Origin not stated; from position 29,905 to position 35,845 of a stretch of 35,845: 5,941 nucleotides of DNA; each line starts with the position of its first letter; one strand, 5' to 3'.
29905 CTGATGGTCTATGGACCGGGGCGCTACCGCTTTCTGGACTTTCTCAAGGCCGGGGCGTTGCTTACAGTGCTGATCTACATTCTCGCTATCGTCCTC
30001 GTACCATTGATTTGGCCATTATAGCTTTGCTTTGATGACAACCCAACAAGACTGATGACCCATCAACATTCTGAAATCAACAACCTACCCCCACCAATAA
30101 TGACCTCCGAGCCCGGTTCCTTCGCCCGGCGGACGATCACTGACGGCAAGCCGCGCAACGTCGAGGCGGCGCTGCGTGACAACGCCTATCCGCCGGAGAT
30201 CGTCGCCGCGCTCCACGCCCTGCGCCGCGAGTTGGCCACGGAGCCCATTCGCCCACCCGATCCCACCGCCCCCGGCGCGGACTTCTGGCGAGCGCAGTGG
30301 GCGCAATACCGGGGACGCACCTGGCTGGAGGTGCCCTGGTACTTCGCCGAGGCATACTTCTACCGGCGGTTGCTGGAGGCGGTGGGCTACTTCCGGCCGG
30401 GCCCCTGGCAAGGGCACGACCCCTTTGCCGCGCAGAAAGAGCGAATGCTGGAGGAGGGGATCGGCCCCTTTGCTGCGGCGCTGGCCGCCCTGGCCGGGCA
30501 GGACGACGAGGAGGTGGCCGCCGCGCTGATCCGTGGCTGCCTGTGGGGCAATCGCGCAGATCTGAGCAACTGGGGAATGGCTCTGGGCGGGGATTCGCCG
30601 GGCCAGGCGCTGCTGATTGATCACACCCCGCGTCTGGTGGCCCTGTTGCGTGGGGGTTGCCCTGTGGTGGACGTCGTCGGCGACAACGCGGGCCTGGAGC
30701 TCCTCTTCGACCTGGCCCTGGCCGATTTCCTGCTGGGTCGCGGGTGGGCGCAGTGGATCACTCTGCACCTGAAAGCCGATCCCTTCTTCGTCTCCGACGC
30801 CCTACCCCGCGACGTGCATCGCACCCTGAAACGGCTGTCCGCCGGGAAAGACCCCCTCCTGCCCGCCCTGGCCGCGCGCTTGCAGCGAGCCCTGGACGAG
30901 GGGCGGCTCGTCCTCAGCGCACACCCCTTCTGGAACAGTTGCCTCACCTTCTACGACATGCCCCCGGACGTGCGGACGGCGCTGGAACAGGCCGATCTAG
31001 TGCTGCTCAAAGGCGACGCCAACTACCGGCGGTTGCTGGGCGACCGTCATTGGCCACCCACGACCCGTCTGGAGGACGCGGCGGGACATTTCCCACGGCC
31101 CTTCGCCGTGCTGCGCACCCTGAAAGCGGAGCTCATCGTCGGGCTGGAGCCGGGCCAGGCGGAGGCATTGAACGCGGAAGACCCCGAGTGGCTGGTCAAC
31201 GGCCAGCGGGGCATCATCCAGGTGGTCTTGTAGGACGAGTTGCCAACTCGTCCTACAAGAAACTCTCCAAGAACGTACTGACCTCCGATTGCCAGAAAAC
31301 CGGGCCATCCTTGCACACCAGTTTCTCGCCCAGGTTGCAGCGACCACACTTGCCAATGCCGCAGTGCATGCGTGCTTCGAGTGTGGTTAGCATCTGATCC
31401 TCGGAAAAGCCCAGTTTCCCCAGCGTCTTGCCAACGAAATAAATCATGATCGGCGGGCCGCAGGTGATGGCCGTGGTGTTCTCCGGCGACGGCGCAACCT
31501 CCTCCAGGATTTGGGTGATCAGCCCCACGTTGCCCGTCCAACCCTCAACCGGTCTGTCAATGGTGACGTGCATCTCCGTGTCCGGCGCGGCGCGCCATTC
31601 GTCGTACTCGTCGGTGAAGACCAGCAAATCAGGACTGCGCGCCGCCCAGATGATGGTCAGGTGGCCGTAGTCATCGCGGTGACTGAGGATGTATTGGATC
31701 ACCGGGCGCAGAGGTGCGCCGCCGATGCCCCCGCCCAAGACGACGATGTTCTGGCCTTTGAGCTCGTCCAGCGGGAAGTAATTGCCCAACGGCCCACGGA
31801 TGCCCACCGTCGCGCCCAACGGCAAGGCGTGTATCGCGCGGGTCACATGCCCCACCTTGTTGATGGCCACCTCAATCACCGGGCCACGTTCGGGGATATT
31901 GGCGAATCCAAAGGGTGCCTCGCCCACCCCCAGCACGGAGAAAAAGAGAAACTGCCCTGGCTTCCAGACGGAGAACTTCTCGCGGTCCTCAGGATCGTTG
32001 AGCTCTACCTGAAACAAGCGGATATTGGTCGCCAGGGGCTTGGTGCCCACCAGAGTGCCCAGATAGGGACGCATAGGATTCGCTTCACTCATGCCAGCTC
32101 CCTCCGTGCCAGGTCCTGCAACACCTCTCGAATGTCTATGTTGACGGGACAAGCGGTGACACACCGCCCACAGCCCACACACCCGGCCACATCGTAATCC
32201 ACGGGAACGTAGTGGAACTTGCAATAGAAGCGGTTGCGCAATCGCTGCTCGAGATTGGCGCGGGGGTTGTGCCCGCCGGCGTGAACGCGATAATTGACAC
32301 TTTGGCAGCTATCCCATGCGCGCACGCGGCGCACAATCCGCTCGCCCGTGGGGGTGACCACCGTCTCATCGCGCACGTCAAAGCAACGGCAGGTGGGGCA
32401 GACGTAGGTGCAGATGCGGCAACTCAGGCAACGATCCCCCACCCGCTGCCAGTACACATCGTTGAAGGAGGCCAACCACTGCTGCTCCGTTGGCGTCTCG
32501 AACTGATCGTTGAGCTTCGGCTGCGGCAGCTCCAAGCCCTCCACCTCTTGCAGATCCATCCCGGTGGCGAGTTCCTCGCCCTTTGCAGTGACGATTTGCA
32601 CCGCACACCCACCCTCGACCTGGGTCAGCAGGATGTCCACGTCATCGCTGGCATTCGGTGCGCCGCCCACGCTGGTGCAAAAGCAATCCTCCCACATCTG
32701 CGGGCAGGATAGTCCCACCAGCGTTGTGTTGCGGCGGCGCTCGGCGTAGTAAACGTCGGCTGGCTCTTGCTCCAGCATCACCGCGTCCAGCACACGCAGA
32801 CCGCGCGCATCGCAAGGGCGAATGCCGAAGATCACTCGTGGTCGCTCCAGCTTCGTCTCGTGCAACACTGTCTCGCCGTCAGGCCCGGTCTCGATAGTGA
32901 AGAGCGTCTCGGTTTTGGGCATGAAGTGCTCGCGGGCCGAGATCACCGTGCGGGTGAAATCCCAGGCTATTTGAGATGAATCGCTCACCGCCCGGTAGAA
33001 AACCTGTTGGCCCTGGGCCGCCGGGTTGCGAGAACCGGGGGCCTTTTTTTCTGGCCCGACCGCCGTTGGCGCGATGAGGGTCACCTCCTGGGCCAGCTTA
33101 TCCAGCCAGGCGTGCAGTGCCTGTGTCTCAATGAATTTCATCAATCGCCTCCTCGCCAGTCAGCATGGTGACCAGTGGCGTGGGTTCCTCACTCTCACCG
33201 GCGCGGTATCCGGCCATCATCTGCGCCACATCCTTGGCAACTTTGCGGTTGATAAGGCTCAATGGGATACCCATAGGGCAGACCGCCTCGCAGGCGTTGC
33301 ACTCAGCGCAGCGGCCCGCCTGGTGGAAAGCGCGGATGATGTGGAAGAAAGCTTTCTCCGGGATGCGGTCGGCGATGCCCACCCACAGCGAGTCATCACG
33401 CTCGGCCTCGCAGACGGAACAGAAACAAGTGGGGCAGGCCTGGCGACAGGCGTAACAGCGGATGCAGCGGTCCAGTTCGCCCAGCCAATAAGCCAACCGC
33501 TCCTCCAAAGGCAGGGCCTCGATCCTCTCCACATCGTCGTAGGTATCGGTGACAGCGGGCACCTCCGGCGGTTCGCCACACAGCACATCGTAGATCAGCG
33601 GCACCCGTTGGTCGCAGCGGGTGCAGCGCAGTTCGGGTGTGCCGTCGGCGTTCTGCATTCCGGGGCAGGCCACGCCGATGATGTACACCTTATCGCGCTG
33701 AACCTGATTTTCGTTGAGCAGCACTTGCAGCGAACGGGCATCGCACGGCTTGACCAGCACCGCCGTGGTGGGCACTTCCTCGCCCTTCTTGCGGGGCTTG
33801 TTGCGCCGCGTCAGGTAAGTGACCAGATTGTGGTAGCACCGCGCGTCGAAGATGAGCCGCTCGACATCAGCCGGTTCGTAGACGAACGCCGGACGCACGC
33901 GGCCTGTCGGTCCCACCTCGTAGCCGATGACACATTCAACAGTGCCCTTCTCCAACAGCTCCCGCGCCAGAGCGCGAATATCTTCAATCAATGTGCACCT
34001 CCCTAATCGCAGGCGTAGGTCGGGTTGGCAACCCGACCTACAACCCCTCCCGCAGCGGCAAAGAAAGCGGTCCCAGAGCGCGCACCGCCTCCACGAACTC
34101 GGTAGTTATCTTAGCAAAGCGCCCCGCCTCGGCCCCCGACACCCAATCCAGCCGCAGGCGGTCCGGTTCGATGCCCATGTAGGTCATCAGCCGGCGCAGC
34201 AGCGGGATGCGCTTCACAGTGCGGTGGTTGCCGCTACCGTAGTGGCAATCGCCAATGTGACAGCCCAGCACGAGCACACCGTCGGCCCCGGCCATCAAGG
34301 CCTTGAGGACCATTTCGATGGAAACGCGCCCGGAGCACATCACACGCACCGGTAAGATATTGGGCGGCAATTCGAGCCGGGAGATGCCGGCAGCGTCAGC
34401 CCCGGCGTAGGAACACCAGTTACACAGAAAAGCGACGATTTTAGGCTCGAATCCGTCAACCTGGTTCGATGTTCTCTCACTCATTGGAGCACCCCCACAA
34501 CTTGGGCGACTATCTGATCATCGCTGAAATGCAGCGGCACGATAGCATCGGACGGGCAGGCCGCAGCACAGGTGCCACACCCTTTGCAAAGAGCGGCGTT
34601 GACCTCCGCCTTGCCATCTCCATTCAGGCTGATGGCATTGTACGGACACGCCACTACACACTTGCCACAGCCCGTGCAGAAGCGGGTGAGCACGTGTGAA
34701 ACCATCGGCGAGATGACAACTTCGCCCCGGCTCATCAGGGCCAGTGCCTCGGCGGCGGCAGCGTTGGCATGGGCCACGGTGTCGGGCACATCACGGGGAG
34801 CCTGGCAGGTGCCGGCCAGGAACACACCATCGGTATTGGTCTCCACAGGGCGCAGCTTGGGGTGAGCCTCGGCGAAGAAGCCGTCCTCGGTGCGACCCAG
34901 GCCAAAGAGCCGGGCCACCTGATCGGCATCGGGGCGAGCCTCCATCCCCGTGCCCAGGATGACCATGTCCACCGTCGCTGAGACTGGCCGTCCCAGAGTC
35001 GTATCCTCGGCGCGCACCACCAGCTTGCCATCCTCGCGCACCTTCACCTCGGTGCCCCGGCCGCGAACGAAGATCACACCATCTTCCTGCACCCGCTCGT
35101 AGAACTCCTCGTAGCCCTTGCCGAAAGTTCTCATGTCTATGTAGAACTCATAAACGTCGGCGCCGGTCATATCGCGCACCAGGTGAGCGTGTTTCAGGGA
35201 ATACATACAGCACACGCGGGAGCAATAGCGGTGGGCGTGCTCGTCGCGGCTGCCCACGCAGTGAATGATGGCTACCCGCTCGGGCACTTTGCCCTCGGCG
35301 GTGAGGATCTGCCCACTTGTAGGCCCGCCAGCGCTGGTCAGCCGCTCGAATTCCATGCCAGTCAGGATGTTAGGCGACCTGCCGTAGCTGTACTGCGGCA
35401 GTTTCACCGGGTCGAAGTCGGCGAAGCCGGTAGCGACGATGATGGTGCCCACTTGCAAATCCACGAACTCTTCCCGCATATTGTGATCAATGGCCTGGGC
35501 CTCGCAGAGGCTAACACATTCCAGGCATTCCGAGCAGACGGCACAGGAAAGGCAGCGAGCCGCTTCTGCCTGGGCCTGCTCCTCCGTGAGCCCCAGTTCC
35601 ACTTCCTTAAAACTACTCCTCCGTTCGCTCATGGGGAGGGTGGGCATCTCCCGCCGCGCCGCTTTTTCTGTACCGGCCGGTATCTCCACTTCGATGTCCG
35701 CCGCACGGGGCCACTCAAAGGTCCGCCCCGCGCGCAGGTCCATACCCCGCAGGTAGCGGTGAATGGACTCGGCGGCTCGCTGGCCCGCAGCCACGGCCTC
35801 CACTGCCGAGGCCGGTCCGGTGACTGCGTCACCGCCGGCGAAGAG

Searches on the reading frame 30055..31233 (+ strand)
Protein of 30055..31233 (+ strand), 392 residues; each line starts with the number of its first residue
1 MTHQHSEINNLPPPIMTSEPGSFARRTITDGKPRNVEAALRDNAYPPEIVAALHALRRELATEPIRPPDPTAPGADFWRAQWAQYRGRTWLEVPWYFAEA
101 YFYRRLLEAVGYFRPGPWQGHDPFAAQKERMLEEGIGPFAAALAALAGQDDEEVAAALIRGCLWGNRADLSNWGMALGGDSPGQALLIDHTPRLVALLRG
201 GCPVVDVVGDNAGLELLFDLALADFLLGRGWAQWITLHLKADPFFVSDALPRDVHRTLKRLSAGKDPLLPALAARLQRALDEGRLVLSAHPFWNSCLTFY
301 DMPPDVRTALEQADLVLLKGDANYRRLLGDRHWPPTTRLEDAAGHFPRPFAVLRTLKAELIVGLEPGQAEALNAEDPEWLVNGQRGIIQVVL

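Call 23: search_protein_families(library=pfam, proteins=[window:30055-31233:+], max_evalue=0.001)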
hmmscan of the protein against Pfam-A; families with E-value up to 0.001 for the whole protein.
window:30055-31233:+ (392 aa): 1 family
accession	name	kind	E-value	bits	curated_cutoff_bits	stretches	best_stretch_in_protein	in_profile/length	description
PF01937.24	ARMT1-like_dom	-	9.6e-62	209.4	25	1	49-371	30-310/311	Damage-control phosphatase ARMT1-like domain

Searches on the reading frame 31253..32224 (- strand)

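Call 23: search_protein_families(library=pfam, proteins=[window:31253-32224:-], max_evalue=0.001)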
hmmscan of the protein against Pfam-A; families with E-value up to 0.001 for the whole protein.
window:31253-32224:- (323 aa): 3 families
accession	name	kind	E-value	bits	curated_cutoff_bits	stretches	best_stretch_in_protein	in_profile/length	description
PF00175.26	NAD_binding_1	-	1.2e-14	55.3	22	1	163-264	2-107/109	Oxidoreductase NAD-binding domain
PF10418.14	DHODB_Fe-S_bind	-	4.4e-11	42.8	23.9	1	283-315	1-40/41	Iron-sulfur cluster binding domain of dihydroorotate dehydrogenase B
PF00970.30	FAD_binding_6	-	0.00077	20.2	21.1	0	58-149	4-97/99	Oxidoreductase FAD-binding domain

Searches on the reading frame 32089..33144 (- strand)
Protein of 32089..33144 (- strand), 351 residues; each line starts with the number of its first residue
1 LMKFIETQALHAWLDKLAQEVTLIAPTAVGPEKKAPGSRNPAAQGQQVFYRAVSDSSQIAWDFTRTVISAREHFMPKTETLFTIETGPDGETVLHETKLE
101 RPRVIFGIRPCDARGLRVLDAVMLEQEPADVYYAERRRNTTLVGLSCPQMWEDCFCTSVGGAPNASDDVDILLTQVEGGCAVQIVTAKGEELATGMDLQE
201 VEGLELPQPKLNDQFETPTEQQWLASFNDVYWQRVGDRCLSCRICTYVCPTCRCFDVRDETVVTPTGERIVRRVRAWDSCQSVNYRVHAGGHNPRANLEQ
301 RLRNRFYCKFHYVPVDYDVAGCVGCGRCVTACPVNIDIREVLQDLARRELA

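Call 23: search_protein_families(library=pfam, proteins=[window:32089-33144:-], max_evalue=0.001)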
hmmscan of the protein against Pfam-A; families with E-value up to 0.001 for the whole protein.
window:32089-33144:- (351 aa): 13 families
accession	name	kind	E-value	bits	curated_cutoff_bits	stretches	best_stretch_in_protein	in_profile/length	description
PF17179.9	Fer4_22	-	1.8e-29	102.9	27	1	238-336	1-95/95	4Fe-4S dicluster domain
PF13237.11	Fer4_10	-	1.1e-07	32.1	25.5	1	317-335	4-25/53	4Fe-4S dicluster domain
PF12797.12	Fer4_2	-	1.2e-07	31.6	24.5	1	317-334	5-22/22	4Fe-4S binding domain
PF14697.11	Fer4_21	-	1e-06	29.2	35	0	229-255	31-57/59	4Fe-4S dicluster domain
PF00037.32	Fer4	-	1e-06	28.7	21.1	1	318-335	4-21/24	4Fe-4S binding domain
PF13183.11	Fer4_8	-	4.4e-06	27.6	27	1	237-336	3-68/68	4Fe-4S dicluster domain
PF12838.12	Fer4_7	-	1.3e-05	26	27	0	238-336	1-52/52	4Fe-4S dicluster domain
PF13746.11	Fer4_18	-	4.7e-05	24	27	1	316-343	55-82/114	4Fe-4S dicluster domain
PF13484.11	Fer4_16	-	0.00012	23.2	30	0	322-336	2-16/66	4Fe-4S double cluster binding domain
PF12837.12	Fer4_6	-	0.00012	22.3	25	1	322-335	9-22/24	4Fe-4S binding domain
PF13187.11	Fer4_9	-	0.00016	22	27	0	322-340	2-20/52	4Fe-4S dicluster domain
PF12800.12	Fer4_4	-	0.0007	20.2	24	0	322-334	4-16/17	4Fe-4S binding domain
PF25160.1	LdpA_Fe-S-bd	-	0.0009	19.4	27.6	1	321-335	27-41/49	LdpA Fe-S cluster-binding domain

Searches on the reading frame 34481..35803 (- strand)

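Call 23: search_protein_families(library=pfam, proteins=[window:34481-35803:-], max_evalue=0.001)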
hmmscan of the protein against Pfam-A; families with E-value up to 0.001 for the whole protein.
window:34481-35803:- (440 aa): 10 families
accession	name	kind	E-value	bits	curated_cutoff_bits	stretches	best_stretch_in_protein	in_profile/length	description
PF12838.12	Fer4_7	-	5.4e-11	43.2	27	1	376-420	2-52/52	4Fe-4S dicluster domain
PF00037.32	Fer4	-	5.7e-11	42.2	21.1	2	376-392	8-24/24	4Fe-4S binding domain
PF12837.12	Fer4_6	-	9.6e-10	38.4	25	2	376-391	9-24/24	4Fe-4S binding domain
PF14697.11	Fer4_21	-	2e-09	37.9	35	1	374-421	6-57/59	4Fe-4S dicluster domain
PF13187.11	Fer4_9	-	1.7e-08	34.8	27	1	376-421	2-52/52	4Fe-4S dicluster domain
PF13237.11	Fer4_10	-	8.4e-08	32.5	25.5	1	375-417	8-53/53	4Fe-4S dicluster domain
PF13484.11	Fer4_16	-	2.3e-07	31.9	30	1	376-397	2-22/66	4Fe-4S double cluster binding domain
PF25160.1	LdpA_Fe-S-bd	-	1.1e-06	28.7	27.6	2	369-392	21-44/49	LdpA Fe-S cluster-binding domain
PF12797.12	Fer4_2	-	2.7e-06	27.4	24.5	1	373-388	7-22/22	4Fe-4S binding domain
PF14691.11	Fer4_20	-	0.00089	19.5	25.8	1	62-93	2-32/113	Dihydroprymidine dehydrogenase domain II, 4Fe-4S cluster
